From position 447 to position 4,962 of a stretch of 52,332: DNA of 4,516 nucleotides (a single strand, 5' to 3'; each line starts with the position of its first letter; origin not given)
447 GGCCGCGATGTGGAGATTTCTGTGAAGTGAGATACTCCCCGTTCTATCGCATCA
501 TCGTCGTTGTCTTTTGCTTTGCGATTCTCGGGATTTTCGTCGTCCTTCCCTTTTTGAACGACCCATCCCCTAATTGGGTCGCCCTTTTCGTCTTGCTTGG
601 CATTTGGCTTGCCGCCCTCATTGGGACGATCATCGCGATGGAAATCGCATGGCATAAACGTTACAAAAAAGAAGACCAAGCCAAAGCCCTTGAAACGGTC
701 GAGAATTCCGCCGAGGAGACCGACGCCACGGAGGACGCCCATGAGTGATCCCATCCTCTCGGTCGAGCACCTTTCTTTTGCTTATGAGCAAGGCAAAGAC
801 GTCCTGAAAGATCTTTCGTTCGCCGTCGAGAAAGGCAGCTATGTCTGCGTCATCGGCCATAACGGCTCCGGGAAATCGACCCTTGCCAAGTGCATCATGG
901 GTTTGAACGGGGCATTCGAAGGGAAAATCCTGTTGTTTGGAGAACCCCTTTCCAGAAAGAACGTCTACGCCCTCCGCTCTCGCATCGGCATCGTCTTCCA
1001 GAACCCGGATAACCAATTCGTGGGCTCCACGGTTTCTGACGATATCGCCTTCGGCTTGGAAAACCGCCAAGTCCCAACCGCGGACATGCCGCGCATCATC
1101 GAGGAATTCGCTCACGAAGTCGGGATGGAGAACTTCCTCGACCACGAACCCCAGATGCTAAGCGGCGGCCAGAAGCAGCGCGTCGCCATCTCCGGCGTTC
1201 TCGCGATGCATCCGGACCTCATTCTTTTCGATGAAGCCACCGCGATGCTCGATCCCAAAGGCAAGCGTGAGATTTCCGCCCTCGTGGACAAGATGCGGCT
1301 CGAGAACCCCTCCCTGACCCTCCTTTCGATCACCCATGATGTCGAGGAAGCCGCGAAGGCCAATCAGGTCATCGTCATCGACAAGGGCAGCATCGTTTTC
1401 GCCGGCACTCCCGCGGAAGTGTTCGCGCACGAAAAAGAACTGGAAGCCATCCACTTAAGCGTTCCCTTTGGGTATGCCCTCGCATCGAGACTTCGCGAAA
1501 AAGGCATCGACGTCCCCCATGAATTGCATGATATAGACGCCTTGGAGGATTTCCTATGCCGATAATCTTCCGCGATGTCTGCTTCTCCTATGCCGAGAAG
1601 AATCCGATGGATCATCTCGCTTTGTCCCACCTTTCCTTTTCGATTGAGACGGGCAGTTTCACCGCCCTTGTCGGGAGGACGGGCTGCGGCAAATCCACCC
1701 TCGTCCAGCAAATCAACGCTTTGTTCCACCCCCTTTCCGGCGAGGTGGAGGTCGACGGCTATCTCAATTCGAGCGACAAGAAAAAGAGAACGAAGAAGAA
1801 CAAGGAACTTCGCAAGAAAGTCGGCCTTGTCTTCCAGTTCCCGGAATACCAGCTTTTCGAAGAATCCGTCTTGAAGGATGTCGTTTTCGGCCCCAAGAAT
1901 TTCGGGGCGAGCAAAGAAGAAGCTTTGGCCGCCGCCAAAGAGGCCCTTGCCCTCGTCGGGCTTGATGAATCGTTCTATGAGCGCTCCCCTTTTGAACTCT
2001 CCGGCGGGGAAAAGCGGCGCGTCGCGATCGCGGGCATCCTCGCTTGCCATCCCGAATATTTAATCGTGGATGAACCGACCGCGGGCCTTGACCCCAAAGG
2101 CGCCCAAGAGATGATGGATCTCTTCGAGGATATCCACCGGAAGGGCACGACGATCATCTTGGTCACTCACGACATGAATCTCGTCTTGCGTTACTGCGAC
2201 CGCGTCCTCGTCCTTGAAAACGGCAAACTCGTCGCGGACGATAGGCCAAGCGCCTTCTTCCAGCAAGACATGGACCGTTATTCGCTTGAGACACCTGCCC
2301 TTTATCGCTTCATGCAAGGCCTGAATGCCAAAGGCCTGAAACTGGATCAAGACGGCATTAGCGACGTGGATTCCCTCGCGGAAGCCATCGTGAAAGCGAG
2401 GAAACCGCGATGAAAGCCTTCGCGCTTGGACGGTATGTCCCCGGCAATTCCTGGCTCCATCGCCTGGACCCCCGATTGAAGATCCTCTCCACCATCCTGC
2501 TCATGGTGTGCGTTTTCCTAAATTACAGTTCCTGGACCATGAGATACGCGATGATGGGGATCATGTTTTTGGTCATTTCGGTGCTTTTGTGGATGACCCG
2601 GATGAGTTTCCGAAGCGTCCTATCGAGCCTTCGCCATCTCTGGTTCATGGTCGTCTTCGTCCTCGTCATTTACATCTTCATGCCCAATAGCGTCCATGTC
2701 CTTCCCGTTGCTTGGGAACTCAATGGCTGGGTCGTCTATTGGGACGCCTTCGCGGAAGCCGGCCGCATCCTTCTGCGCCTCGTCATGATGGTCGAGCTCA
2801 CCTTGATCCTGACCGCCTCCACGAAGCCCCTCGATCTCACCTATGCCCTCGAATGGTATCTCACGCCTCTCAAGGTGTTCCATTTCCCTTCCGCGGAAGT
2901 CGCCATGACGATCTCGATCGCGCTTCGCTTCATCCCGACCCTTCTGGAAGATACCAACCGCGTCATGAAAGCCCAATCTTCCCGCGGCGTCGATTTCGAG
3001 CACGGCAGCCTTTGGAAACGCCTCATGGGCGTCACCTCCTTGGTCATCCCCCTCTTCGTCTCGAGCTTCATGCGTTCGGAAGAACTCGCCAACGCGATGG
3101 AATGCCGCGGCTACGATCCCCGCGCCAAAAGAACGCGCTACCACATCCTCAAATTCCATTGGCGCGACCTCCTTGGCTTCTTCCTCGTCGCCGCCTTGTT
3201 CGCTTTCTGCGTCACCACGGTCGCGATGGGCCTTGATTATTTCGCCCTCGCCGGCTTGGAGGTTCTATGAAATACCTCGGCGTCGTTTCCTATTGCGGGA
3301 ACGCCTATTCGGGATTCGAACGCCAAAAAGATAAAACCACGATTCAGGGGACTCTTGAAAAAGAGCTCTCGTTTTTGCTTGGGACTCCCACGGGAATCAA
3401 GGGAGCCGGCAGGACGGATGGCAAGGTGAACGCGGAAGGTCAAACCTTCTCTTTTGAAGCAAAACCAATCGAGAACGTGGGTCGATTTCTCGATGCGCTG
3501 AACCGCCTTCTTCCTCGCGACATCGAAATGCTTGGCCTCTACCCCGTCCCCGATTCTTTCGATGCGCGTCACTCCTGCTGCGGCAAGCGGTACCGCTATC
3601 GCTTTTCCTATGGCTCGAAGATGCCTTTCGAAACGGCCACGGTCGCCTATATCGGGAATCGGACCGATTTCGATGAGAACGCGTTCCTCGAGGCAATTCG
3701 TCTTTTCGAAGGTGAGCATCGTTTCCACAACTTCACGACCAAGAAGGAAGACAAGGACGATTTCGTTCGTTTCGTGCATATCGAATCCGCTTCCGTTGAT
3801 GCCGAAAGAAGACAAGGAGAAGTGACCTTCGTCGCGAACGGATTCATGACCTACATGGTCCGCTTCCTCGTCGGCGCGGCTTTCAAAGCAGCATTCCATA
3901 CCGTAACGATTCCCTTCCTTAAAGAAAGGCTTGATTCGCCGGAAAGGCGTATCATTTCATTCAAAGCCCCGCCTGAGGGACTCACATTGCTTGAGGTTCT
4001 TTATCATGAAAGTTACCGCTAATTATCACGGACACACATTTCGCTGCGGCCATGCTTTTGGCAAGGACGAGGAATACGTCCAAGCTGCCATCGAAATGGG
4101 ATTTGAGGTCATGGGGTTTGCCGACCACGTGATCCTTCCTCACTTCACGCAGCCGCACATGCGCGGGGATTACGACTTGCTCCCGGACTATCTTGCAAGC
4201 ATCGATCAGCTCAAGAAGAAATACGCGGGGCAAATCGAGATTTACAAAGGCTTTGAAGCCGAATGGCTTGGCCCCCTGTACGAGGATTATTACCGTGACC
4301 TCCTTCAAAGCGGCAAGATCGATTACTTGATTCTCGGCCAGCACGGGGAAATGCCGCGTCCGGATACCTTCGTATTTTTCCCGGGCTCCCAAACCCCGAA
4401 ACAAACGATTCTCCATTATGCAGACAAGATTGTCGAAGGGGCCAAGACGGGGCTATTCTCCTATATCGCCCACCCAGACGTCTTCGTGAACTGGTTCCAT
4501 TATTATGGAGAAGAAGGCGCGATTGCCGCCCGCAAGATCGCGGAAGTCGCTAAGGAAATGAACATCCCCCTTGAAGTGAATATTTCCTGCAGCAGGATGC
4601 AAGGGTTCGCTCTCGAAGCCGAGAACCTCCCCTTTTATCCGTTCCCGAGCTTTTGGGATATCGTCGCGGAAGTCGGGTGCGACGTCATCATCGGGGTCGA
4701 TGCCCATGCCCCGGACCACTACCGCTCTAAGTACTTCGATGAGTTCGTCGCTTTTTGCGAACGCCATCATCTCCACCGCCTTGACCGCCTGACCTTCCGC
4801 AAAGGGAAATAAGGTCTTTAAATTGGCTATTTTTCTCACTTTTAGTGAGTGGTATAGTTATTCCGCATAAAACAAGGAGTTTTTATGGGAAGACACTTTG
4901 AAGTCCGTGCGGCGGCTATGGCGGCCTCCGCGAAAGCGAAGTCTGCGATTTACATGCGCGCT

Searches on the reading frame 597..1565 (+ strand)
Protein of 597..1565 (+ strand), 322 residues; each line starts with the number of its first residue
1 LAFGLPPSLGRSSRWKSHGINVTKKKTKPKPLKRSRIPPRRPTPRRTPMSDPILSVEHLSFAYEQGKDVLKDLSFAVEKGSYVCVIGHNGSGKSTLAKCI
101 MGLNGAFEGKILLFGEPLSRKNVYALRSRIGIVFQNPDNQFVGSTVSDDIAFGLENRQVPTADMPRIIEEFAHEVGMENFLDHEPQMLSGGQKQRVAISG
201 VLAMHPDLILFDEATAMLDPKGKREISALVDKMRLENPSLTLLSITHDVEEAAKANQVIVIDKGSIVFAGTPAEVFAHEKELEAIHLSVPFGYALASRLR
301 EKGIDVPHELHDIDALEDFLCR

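Call 9: search_protein_families(library=pfam, proteins=[window:597-1565:+], max_evalue=0.001)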
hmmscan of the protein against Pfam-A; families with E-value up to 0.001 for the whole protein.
window:597-1565:+ (322 aa): 2 families
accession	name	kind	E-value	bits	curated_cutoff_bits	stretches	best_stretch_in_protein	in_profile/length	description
PF00005.33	ABC_tran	-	1.9e-31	109.9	25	1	70-216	1-137/137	ABC transporter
PF02463.25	SMC_N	-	2.3e-09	37.4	40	1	81-261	25-211/220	RecF/RecN/SMC N terminal domain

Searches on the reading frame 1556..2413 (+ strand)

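Call 9: search_protein_families(library=pfam, proteins=[window:1556-2413:+], max_evalue=0.001)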
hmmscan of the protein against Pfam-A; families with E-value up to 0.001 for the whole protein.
window:1556-2413:+ (285 aa): 7 families
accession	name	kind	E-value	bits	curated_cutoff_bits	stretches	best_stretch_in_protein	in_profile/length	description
PF00005.33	ABC_tran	-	3.7e-29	102.5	25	1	23-176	1-137/137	ABC transporter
PF13304.12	AAA_21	-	1.3e-12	48.8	27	1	142-210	232-303/304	AAA domain, putative AbiEii toxin, Type IV TA system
PF02463.25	SMC_N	-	1.2e-06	28.6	40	1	34-211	25-203/220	RecF/RecN/SMC N terminal domain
PF13175.12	AAA_15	-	3.1e-05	24.2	32.1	1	28-110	17-92/374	AAA ATPase domain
PF13555.12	AAA_29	-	0.00041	20.5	27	1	29-60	18-49/61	P-loop containing region of AAA domain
PF13401.12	AAA_22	-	0.00074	20.3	27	0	32-60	4-32/130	AAA domain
PF00931.28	NB-ARC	-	0.00074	19.3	23.5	0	25-68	11-53/248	NB-ARC domain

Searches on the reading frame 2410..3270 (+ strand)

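Call 9: search_protein_families(library=pfam, proteins=[window:2410-3270:+], max_evalue=0.001)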
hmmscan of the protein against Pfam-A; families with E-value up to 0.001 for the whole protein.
window:2410-3270:+ (286 aa): 1 family
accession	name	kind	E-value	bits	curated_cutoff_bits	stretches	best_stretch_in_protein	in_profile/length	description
PF02361.21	CbiQ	-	6e-36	124.5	25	1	13-241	2-213/216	Cobalt transport protein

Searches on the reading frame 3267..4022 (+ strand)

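Call 9: search_protein_families(library=pfam, proteins=[window:3267-4022:+], max_evalue=0.001)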
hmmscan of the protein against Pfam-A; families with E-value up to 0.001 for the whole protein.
window:3267-4022:+ (251 aa): 1 family
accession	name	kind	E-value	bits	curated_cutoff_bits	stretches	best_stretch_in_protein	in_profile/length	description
PF01416.25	PseudoU_synth_1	-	1e-21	77.9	23.3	2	143-246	1-107/108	tRNA pseudouridine synthase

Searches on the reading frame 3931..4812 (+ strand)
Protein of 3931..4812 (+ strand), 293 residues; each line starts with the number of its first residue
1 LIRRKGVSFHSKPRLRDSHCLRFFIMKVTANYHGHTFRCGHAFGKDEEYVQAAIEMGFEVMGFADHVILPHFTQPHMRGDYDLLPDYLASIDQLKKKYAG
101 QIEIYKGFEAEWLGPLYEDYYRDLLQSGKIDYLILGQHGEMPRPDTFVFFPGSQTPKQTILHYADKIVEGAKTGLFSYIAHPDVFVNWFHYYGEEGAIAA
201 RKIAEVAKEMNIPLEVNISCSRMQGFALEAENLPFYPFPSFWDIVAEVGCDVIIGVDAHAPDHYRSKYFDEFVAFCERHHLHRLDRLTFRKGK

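Call 9: search_protein_families(library=pfam, proteins=[window:3931-4812:+], max_evalue=0.001)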
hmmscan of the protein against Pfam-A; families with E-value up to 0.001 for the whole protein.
window:3931-4812:+ (293 aa): 1 family
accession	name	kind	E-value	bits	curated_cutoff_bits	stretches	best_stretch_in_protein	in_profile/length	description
PF02811.25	PHP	-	4e-13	50.5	26.4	1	32-217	2-162/164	PHP domain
